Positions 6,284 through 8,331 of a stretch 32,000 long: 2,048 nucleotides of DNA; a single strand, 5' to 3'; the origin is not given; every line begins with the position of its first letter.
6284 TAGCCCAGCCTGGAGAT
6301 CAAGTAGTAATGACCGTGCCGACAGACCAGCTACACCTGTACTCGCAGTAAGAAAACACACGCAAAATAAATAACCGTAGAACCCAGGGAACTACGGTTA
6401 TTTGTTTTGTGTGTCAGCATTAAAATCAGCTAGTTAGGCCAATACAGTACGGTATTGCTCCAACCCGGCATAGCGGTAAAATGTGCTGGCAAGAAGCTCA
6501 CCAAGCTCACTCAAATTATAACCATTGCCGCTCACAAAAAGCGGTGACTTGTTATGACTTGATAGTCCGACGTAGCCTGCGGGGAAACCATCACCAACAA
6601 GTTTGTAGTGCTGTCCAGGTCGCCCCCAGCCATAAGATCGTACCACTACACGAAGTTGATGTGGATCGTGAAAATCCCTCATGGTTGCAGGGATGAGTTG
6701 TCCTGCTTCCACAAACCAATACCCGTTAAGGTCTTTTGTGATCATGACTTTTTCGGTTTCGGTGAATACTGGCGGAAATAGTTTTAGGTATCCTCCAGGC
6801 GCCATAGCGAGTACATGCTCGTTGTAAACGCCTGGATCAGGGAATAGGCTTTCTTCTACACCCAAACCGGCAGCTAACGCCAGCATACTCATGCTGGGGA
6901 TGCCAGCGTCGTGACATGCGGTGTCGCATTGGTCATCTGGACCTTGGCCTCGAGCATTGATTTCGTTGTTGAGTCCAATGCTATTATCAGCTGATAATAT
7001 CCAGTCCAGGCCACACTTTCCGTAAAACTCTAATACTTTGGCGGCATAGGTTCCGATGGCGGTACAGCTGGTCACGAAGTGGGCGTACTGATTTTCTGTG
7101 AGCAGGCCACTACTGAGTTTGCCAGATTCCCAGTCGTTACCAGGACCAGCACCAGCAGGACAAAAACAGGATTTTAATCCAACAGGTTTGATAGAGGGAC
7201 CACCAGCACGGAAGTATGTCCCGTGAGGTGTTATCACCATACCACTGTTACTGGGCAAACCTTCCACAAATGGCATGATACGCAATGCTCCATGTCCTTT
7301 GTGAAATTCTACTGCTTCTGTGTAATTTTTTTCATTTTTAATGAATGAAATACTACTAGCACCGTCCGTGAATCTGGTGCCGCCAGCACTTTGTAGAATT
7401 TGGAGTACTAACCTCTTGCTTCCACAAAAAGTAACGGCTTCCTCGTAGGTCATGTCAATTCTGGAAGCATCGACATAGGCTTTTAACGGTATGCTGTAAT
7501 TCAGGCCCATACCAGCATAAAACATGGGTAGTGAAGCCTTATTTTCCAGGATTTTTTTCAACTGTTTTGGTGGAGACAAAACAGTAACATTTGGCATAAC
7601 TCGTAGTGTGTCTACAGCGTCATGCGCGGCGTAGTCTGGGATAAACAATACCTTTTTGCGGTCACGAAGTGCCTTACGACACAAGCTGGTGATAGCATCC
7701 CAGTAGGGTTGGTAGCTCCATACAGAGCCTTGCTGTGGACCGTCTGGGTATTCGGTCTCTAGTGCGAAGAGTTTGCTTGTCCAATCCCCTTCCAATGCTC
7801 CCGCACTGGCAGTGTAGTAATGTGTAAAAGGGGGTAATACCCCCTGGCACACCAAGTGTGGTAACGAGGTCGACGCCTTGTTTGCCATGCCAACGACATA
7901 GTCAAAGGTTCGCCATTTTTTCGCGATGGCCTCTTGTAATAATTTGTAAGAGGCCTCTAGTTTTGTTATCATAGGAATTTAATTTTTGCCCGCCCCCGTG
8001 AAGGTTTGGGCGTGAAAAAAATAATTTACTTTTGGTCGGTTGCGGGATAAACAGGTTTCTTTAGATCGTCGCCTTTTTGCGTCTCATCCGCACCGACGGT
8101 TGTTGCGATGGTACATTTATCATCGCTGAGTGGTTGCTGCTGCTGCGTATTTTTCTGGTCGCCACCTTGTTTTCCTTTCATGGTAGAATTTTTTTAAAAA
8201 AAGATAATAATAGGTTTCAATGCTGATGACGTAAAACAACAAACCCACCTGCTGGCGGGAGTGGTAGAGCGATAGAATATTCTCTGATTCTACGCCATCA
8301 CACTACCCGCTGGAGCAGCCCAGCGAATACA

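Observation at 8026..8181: Sub-threshold 51-aa ORF with graspetide-like residue composition directly upstream of the ATP-grasp gene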

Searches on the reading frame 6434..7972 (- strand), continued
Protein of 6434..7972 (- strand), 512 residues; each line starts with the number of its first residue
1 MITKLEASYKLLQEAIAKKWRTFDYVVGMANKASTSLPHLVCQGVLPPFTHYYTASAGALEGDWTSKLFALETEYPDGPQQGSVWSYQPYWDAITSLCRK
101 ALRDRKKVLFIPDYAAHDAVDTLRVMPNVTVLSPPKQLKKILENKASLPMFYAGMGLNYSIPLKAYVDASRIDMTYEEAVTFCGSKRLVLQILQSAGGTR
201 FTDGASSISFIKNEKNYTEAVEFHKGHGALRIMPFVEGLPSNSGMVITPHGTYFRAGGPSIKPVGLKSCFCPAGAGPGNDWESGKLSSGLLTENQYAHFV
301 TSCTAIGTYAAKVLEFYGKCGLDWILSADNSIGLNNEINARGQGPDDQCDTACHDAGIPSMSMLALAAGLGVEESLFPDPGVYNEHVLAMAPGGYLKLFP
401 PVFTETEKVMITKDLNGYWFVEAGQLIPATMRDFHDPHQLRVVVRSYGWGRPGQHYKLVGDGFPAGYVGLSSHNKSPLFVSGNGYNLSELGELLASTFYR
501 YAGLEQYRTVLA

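Call 56: find_encoding_contigs(protein=P0009, flank=6000)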
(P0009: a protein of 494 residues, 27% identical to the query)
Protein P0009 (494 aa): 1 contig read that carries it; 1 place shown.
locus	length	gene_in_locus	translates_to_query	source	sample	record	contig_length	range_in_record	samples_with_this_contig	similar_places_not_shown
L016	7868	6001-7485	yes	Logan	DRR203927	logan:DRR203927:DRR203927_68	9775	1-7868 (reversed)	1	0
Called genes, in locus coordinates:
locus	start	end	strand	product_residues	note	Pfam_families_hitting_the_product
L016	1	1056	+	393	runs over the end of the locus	PF00155:Aminotran_1_2, PF12897:Asp_aminotransf (weak)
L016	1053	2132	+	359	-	PF01546:Peptidase_M20, PF07687:M20_dimer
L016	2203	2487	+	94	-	-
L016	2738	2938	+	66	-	-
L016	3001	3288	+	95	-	-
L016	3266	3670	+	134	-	PF01850:PIN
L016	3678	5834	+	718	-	PF12228:DUF3604 (weak)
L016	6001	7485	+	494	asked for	-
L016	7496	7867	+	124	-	?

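Call 71: find_related_loci(query=P0003, collection=viral_contigs, flank=5000)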
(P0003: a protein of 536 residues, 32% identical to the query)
Query P0003 (536 aa) in viral_contigs; peptide patterns used: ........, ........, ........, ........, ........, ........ (x = any residue, [..] = any of these).
No stretch of DNA in the collection matches any of the patterns.
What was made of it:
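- Tried and rejected: P0003 has no relative in the viral contigs (call 71).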

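Call 75: predict_structure(alignment_id=A1)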
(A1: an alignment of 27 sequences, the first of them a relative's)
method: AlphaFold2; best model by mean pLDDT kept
length: 512 residues; sequences in the alignment: 27
mean_pLDDT: 89.8   pTM: 0.90
mean pLDDT of the five models: 89.8, 88.8, 88.3, 88.3, 87.8
residues with pLDDT >= 90: 328; 70-90: 161; 50-70: 21; < 50: 2
segments of 3 or more residues with pLDDT < 50: none
pLDDT, mean of each block of 10 residues (from residue 1): 84 95 96 76 89 87 91 88 86 96 98 84 95 89 91 89 95 98 96 86 87 98 96 91 94 93 90 88 70 88 94 94 86 83 87 92 94 96 94 91 79 94 96 93 93 79 85 89 83 96 84 51
secondary structure, 60 per line:
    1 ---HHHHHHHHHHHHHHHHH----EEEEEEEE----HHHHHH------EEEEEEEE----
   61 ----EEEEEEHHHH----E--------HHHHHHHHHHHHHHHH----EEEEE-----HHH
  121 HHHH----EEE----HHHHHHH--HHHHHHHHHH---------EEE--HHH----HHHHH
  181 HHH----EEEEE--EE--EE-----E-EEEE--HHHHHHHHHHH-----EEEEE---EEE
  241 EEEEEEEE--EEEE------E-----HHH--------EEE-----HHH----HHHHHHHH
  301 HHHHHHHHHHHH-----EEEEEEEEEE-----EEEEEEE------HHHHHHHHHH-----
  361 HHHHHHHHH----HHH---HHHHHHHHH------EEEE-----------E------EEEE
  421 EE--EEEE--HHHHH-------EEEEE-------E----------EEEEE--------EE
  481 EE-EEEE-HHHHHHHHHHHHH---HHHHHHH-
elements in order: H4-20 E25-32 H37-42 E49-56 E65-70 H71-74 H88-103 E108-112 H118-124 E129-131 H136-142 H145-154 E164-166 H176-183 E188-192 E208-211 H214-224 E230-234 E238-248 E251-254 E278-280 H293-312 E318-327 E333-339 H346-355 H361-369 H380-388 E395-398 E417-422 E425-428 H431-435 E443-447 E466-470 E479-482 E484-487 H489-501 H505-511

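Call 77: fold_search(model_id=the predicted structure, library=pdb)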
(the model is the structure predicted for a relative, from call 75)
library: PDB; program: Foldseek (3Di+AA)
matches with E <= 10: 1087; with E <= 0.001: 424
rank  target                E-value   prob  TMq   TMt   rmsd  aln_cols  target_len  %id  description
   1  3ouu_A                1.3e-13  1.00  0.54  0.61   5.6       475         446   14  Crystal Structure of Biotin Carboxylase-beta-gamma-ATP Complex from Campylobacter jejuni (released 2010-10-20)
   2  3ouz_A                1.3e-13  1.00  0.55  0.62   8.0       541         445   13  Crystal Structure of Biotin Carboxylase-ADP complex from Campylobacter jejuni (released 2010-10-13)
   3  3vot_B                3.5e-13  1.00  0.52  0.64   6.5       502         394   12  Crystal structure of L-amino acid ligase from Bacillus licheniformis (released 2012-11-07)
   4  3ouz_B                9.3e-13  1.00  0.53  0.60   6.4       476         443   13  Crystal Structure of Biotin Carboxylase-ADP complex from Campylobacter jejuni (released 2010-10-13)
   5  9yx2_D                2.1e-12  1.00  0.53  0.56   5.8       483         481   13  Structure of the long chain acyl-CoA carboxylase complex from Mycobacterium smegmatis with ATP, bicarbonate, and propi (released 2025-11-26)
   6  5csk_B                2.3e-12  1.00  0.51  0.16   8.9       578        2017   10  Crystal structure of yeast acetyl-CoA carboxylase, unbiotinylated (released 2015-10-28)
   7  8zuy_A                2.5e-12  1.00  0.55  0.43   5.5       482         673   12  Structure of M695D-hPCC (released 2025-11-19)
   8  5csl_B                3.0e-12  1.00  0.50  0.15   8.0       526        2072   10  Crystal structure of the 500 kD yeast acetyl-CoA carboxylase holoenzyme dimer (released 2015-10-28)
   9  8zuz_A                3.1e-12  1.00  0.56  0.44   7.9       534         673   13  Structure of G131R-hPCC BCCP-BC Conformation (released 2025-11-19)
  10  9kkm_A                3.6e-12  1.00  0.53  0.23   9.2       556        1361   14  cryo-EM structure of acetyl-CoA carboxyltransferase holoenzyme dimer from Shewanella oneidensis, mutant E1238A, comple (released 2025-11-19)
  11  8rth_A                3.8e-12  1.00  0.51  0.41   7.3       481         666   12  Trypanosoma brucei 3-methylcrotonyl-CoA carboxylase (released 2024-04-17)
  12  9eb8_A                4.0e-12  1.00  0.53  0.57   6.4       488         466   12  Crystal Structure of Biotin Carboxylase from Ankistrodesmus in Complex with ADP (released 2025-11-19)
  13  8zux_A                4.0e-12  1.00  0.57  0.49   7.9       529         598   13  Structure of G668R-hPCC (released 2025-11-19)
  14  9yx2_B                4.0e-12  1.00  0.50  0.52   7.4       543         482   13  Structure of the long chain acyl-CoA carboxylase complex from Mycobacterium smegmatis with ATP, bicarbonate, and propi (released 2025-11-26)
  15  3vot_A                4.5e-12  1.00  0.53  0.64   6.3       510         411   12  Crystal structure of L-amino acid ligase from Bacillus licheniformis (released 2012-11-07)
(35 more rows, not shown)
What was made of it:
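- On Graspetide (omega-ester/omega-amide RiPP) system: The top 50 Foldseek hits are carboxylases, Lal and PurD/T/K (call 77).
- On ATP-grasp superfamily: The model has pLDDT 89.8 and matches ATP-grasp structures at E about 1e-13 (calls 75, 77).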

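Call 79: search_dna_similar(query=window:6434-7972:-, collection=plasmids, mode=protein, max_evalue=0.001)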
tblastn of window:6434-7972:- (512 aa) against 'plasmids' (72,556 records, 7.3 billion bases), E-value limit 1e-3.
No match.
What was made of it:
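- Tried and rejected: The ligase has none in the plasmid records (call 79).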

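Call 89: find_encoding_contigs(protein=P0010, flank=4000, max_places=2)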
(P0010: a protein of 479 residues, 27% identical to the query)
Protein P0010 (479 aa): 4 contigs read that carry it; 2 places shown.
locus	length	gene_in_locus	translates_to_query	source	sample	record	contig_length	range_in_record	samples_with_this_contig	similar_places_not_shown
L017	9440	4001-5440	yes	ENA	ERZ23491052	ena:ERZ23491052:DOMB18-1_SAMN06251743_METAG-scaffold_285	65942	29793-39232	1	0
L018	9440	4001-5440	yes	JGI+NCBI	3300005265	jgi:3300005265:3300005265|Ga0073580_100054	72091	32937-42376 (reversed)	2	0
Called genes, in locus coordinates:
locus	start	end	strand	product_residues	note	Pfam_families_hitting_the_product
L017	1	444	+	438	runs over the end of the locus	-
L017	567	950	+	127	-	-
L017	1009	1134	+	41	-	-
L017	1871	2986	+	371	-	-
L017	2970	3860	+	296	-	PF08282:Hydrolase_3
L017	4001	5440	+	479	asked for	-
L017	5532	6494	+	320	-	PF24827:AstE_AspA_cat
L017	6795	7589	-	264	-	-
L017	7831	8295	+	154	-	PF13302:Acetyltransf_3, PF00583:Acetyltransf_1, PF13673:Acetyltransf_10, PF13508:Acetyltransf_7, PF14542:Acetyltransf_CG (weak)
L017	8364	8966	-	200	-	-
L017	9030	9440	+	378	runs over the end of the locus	PF05697:Trigger_N, PF05698:Trigger_C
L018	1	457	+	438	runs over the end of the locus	-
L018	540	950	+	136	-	-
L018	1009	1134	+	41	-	-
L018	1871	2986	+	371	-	-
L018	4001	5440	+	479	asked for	-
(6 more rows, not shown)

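Call 90: find_encoding_contigs(protein=P0012, flank=4000, max_places=2)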
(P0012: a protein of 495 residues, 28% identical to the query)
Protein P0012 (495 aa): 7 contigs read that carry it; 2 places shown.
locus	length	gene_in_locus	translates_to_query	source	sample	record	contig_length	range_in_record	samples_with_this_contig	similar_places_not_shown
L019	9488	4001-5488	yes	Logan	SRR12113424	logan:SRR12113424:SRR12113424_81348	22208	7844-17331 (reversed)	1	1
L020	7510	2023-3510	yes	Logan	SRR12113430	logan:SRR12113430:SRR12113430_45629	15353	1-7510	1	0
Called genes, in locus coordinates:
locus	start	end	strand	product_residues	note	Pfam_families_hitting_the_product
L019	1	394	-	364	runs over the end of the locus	PF04389:Peptidase_M28, PF05343:Peptidase_M42 (faint), PF01546:Peptidase_M20, PF07687:M20_dimer (weak)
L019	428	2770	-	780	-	PF01336:tRNA_anti-codon, PF00152:tRNA-synt_2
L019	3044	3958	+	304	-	-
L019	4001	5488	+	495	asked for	-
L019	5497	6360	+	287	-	PF00459:Inositol_P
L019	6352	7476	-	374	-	PF01546:Peptidase_M20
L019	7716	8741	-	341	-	-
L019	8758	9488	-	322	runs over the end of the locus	PF01565:FAD_binding_4, PF02873:MurB_C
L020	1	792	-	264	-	?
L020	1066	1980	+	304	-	-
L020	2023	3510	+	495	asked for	-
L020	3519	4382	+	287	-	PF00459:Inositol_P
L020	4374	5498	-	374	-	PF01546:Peptidase_M20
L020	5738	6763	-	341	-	-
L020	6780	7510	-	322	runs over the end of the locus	PF01565:FAD_binding_4, PF02873:MurB_C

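Call 101: find_encoding_contigs(protein=P0015, flank=5000, max_places=3)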
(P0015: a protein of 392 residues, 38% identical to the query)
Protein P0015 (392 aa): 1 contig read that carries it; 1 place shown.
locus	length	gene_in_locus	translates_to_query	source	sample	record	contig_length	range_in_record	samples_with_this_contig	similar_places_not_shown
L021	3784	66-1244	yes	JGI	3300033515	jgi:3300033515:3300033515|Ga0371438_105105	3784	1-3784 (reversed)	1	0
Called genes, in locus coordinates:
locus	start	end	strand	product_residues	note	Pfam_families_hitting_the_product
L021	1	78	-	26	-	?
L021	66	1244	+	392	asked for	-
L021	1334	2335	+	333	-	PF24827:AstE_AspA_cat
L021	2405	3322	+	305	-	PF19420:DDAH_eukar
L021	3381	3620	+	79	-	PF01035:DNA_binding_1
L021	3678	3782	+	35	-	?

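Call 104: search_protein_families(library=padloc, proteins=[window:6434-7972:-], max_evalue=0.01)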
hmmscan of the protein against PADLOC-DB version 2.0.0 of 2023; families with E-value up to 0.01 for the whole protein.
window:6434-7972:- (512 aa): 0 families

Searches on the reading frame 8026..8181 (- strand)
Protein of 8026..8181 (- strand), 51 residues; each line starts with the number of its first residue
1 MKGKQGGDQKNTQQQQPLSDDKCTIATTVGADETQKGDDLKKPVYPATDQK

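Call 17: search_protein_families(library=pfam, proteins=[window:8026-8181:-], max_evalue=0.01)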
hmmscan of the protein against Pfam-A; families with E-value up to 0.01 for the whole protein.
window:8026-8181:- (51 aa): 0 families

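Call 63: find_homologous_proteins(query=A4, max_evalue=10)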
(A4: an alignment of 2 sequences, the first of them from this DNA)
Query A4 (2 sequences) (51 aa, profile of the alignment): 1 proteins with E <= 10 among 2 candidates.
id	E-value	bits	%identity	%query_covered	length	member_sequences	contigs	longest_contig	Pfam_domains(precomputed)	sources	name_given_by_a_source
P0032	9.9e-27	111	100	100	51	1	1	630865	-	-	-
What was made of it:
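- No homologue exists among called proteins (call 63).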

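Call 87: search_dna_similar(query=window:8029-8181:-, collection=plasmids, mode=protein, max_evalue=10, max_rows=10)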
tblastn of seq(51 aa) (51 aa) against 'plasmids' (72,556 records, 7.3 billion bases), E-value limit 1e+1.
No match.

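Call 88: search_dna_similar(query=window:8029-8181:-, collection=phages, mode=protein, max_evalue=10, max_rows=10)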
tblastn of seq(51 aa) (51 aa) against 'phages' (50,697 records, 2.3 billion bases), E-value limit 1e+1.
No match.
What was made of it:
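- Tried and rejected: The peptide has none in the plasmid or phage records (calls 87, 88).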

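Call 102: search_protein_families(library=ncbifam, proteins=[window:8029-8181:-], max_evalue=10)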
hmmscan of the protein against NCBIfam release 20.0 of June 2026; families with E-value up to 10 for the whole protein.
seq(51 aa): 0 families

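Call 103: search_protein_families(library=pfam, proteins=[window:8029-8181:-], max_evalue=10)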
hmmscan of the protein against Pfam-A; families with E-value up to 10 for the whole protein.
seq(51 aa): 0 families
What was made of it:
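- Closest known: Graspetides. Different: There is no recognisable leader or core family (calls 102, 103).
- The peptide matches no precursor family (calls 17, 102, 103).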

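Call 104: search_protein_families(library=padloc, proteins=[window:8026-8181:-], max_evalue=0.01)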
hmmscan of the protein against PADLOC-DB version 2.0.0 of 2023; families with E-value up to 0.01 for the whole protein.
window:8026-8181:- (51 aa): 0 families
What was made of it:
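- Tried and rejected: The peptide matches no Pfam, NCBIfam or PADLOC family (calls 17, 102-104).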
